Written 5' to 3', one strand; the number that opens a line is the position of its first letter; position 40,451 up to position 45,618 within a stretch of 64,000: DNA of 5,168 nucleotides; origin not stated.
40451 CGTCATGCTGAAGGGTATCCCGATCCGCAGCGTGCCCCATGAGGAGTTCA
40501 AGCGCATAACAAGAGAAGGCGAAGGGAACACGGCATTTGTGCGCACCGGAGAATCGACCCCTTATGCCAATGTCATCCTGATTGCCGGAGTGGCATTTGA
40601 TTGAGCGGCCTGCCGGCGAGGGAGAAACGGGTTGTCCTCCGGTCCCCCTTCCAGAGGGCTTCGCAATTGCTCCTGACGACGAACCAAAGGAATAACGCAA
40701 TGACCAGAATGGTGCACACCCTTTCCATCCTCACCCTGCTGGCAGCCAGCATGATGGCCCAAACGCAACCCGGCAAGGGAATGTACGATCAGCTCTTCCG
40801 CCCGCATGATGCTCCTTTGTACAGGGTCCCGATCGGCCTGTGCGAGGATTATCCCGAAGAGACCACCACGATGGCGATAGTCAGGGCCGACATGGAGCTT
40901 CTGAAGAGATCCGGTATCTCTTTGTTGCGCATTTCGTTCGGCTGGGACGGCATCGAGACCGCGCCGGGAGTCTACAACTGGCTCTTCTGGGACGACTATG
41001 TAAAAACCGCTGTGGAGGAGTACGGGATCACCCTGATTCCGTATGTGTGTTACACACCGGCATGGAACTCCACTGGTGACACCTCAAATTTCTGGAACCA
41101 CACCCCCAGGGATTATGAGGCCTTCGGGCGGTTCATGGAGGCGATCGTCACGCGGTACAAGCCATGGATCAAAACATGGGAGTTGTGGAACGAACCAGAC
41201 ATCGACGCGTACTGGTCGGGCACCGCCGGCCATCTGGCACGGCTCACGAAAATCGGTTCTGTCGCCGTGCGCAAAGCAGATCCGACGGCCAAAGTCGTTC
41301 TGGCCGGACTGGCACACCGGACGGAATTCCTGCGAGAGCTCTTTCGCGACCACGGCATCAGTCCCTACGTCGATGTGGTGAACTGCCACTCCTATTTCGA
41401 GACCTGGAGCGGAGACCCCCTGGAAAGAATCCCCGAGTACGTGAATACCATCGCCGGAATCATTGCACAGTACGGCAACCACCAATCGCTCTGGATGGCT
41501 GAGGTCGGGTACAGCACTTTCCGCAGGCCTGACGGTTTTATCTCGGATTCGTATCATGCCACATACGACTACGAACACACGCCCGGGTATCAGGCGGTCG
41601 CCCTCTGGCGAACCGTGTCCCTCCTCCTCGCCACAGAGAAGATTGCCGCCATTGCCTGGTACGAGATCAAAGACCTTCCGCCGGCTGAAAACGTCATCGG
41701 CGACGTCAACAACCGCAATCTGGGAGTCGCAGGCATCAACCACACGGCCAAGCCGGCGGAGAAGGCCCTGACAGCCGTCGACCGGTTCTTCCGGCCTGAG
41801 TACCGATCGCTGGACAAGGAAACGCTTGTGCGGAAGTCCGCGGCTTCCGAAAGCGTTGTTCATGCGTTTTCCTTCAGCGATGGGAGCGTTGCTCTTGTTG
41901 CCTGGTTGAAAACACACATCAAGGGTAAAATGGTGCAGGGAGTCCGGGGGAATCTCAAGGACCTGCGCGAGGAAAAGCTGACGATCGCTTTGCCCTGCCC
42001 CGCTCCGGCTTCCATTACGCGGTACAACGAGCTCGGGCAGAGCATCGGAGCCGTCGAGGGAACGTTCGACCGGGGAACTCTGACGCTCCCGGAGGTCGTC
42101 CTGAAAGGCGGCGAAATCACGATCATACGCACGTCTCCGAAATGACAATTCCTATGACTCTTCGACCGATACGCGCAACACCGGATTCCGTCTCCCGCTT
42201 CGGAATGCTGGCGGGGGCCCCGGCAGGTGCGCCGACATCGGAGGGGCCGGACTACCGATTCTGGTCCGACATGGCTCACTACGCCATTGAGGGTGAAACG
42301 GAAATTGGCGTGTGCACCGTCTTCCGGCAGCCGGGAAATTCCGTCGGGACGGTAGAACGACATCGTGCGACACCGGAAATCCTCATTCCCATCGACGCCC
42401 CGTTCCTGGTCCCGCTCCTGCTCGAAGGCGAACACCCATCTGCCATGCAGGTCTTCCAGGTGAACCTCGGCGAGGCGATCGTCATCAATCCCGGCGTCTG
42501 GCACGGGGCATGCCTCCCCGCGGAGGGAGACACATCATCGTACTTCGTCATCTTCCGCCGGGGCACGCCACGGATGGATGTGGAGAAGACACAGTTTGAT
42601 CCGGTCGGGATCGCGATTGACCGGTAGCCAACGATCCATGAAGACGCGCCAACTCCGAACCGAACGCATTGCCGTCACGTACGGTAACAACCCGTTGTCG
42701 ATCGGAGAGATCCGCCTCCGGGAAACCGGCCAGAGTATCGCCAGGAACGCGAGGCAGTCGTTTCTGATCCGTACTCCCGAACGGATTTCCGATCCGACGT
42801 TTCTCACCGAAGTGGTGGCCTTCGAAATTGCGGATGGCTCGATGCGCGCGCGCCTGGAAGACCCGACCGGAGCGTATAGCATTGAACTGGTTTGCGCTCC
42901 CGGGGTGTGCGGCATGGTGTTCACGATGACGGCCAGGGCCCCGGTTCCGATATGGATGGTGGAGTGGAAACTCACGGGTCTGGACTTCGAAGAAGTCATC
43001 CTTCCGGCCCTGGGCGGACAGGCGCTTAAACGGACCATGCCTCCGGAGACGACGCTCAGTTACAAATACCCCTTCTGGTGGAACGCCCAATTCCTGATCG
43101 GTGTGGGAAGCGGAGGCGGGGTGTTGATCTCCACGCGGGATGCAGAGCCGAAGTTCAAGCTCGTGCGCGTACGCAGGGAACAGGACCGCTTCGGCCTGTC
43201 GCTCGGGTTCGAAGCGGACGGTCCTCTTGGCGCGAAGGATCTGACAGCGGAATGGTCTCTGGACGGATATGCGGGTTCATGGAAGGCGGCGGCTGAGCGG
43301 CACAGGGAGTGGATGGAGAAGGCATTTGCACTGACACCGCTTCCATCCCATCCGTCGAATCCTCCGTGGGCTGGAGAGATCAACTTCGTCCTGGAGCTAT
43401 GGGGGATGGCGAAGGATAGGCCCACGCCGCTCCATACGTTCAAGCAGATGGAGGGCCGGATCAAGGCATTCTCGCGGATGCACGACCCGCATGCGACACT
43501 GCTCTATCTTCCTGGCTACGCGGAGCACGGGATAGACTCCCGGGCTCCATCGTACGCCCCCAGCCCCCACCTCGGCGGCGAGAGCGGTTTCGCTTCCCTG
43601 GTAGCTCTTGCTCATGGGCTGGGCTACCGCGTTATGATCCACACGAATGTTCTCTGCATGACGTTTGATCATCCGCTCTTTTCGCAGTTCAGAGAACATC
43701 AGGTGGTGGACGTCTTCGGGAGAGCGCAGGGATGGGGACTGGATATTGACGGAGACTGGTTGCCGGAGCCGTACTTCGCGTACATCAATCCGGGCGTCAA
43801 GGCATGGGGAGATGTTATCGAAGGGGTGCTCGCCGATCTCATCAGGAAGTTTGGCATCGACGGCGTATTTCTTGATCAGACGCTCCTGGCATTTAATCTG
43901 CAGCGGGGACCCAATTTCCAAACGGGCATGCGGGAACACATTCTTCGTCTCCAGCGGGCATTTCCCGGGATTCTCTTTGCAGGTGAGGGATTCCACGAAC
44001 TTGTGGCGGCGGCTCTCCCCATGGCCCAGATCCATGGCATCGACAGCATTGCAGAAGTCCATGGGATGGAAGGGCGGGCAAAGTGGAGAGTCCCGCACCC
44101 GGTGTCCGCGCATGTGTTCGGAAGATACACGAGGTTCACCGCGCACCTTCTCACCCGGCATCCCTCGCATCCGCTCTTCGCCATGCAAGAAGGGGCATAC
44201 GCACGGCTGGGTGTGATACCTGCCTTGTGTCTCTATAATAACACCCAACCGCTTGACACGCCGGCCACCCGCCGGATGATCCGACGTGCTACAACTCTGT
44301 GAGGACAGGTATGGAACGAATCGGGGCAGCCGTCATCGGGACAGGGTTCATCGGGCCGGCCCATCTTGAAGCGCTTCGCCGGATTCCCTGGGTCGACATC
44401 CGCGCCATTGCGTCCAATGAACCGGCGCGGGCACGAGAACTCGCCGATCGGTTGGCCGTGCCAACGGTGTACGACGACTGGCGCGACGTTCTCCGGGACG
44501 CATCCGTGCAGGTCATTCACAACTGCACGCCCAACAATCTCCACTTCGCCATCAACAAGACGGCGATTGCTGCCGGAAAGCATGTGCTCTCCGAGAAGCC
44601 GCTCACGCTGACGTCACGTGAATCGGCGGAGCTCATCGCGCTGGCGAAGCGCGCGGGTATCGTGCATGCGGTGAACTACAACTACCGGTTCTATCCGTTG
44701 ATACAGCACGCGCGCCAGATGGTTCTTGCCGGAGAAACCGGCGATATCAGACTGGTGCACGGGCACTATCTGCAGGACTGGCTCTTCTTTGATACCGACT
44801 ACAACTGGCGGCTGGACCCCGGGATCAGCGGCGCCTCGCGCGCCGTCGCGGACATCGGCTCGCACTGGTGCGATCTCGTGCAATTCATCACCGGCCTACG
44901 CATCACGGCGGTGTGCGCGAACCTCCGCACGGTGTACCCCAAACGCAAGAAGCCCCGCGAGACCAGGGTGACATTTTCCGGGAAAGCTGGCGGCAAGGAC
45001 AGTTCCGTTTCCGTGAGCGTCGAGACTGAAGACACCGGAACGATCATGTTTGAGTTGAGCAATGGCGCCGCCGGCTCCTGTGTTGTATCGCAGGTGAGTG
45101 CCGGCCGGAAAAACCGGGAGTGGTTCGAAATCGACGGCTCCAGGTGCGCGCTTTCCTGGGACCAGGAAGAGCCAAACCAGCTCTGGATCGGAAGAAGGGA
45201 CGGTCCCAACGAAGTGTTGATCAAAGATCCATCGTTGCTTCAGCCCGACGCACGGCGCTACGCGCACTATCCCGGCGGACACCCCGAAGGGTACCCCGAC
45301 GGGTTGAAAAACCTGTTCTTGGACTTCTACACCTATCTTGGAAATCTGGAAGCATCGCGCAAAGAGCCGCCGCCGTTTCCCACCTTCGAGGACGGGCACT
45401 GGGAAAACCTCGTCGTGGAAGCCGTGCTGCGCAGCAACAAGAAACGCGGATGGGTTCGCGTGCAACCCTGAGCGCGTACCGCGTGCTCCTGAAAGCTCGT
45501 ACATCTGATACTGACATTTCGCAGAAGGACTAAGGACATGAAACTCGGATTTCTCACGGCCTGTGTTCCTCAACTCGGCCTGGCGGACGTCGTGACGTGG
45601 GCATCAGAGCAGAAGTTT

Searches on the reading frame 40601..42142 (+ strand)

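Call 14: search_protein_families(library=pfam, proteins=[window:40601-42142:+], max_evalue=0.001)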
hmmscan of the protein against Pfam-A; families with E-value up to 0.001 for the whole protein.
window:40601-42142:+ (514 aa): 1 family
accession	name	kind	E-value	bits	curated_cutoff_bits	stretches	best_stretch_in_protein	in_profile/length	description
PF02449.21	Glyco_hydro_42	-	0.00071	19.5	21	0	84-155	2-75/376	Beta-galactosidase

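Call 57: search_protein_families(library=ncbifam, proteins=[window:40601-42142:+], max_evalue=0.001)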
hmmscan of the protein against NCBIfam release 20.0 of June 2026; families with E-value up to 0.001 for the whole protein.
window:40601-42142:+ (514 aa): 0 families

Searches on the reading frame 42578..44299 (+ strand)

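Call 14: search_protein_families(library=pfam, proteins=[window:42578-44299:+], max_evalue=0.001)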
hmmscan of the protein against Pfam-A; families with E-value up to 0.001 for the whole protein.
window:42578-44299:+ (574 aa): 2 families
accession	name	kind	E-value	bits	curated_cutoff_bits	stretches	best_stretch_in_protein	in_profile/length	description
PF19773.5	DUF6259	-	1.8e-08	34.3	28.7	1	228-438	9-205/300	Domain of unknown function (DUF6259)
PF18952.6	DUF5696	-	0.00018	20.6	25.6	1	273-372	251-350/612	Family of unknown function (DUF5696)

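Call 57: search_protein_families(library=ncbifam, proteins=[window:42578-44299:+], max_evalue=0.001)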
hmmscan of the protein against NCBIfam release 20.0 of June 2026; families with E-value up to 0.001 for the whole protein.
window:42578-44299:+ (574 aa): 0 families

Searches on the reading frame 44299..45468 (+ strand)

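Call 14: search_protein_families(library=pfam, proteins=[window:44299-45468:+], max_evalue=0.001)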
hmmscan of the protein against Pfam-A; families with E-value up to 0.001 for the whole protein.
window:44299-45468:+ (390 aa): 4 families
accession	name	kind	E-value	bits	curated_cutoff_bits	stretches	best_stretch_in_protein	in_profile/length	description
PF22725.1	GFO_IDH_MocA_C3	-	7.8e-26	90.9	27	1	135-284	1-122/124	GFO/IDH/MocA C-terminal domain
PF01408.29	GFO_IDH_MocA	-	3.4e-25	89.5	24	1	9-127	2-120/120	Oxidoreductase family, NAD-binding Rossmann fold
PF02894.22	GFO_IDH_MocA_C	-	6.5e-15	56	22.9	1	139-387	1-217/218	Oxidoreductase family, C-terminal alpha/beta domain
PF03447.22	NAD_binding_3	-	9.6e-06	26.7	24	1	14-121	1-111/116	Homoserine dehydrogenase, NAD binding domain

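Call 57: search_protein_families(library=ncbifam, proteins=[window:44299-45468:+], max_evalue=0.001)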
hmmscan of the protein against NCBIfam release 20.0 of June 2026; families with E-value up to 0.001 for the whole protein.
window:44299-45468:+ (390 aa): 11 families
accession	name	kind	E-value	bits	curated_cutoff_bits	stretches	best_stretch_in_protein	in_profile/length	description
NF052479.1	LevoglcsnDh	equivalog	1.6e-53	181.8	650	1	5-297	1-299/386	levoglucosan dehydrogenase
TIGR04380.1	myo_inos_iolG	equivalog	3.6e-27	95.1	355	1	9-210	3-197/330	inositol 2-dehydrogenase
NF041392.1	XylDh_Gfo6_Halo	equivalog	3.5e-25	88.5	350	1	7-210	16-224/350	D-xylose 1-dehydrogenase Gfo6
NF040723.1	UDP-GlcNAcDh_Arch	equivalog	6.6e-19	68.5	450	1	10-212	3-191/302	UDP-N-acetylglucosamine 3-dehydrogenase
NF008607.0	PRK11579.1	subfamily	5.4e-18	65.1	330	1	10-201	7-192/346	oxidoreductase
NF007574.0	PRK10206.1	equivalog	1.4e-14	53.9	352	1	57-157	53-153/345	oxidoreductase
NF058563.1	BT_2159_fam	equivalog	3.7e-13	49.2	650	1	10-154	3-147/350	disaccharide 3-dehydrogenase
NF058561.1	BT_2158_fam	equivalog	4.8e-10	38.6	750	1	10-155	38-182/487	glycoside 3-dehydrogenase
NF052679.1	InsChiInosDhIolG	equivalog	1.4e-09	37.4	540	1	10-149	5-147/343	bifunctional inositol 2-dehydrogenase/D-chiro-inositol 1-dehydrogenase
NF009825.0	PRK13302.1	equivalog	7.6e-06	25.6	253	1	3-119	2-115/271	aspartate dehydrogenase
TIGR01761.1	thiaz-red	subfamily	8.2e-06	25.5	188.8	1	12-142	8-135/350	thiazolinyl imide reductase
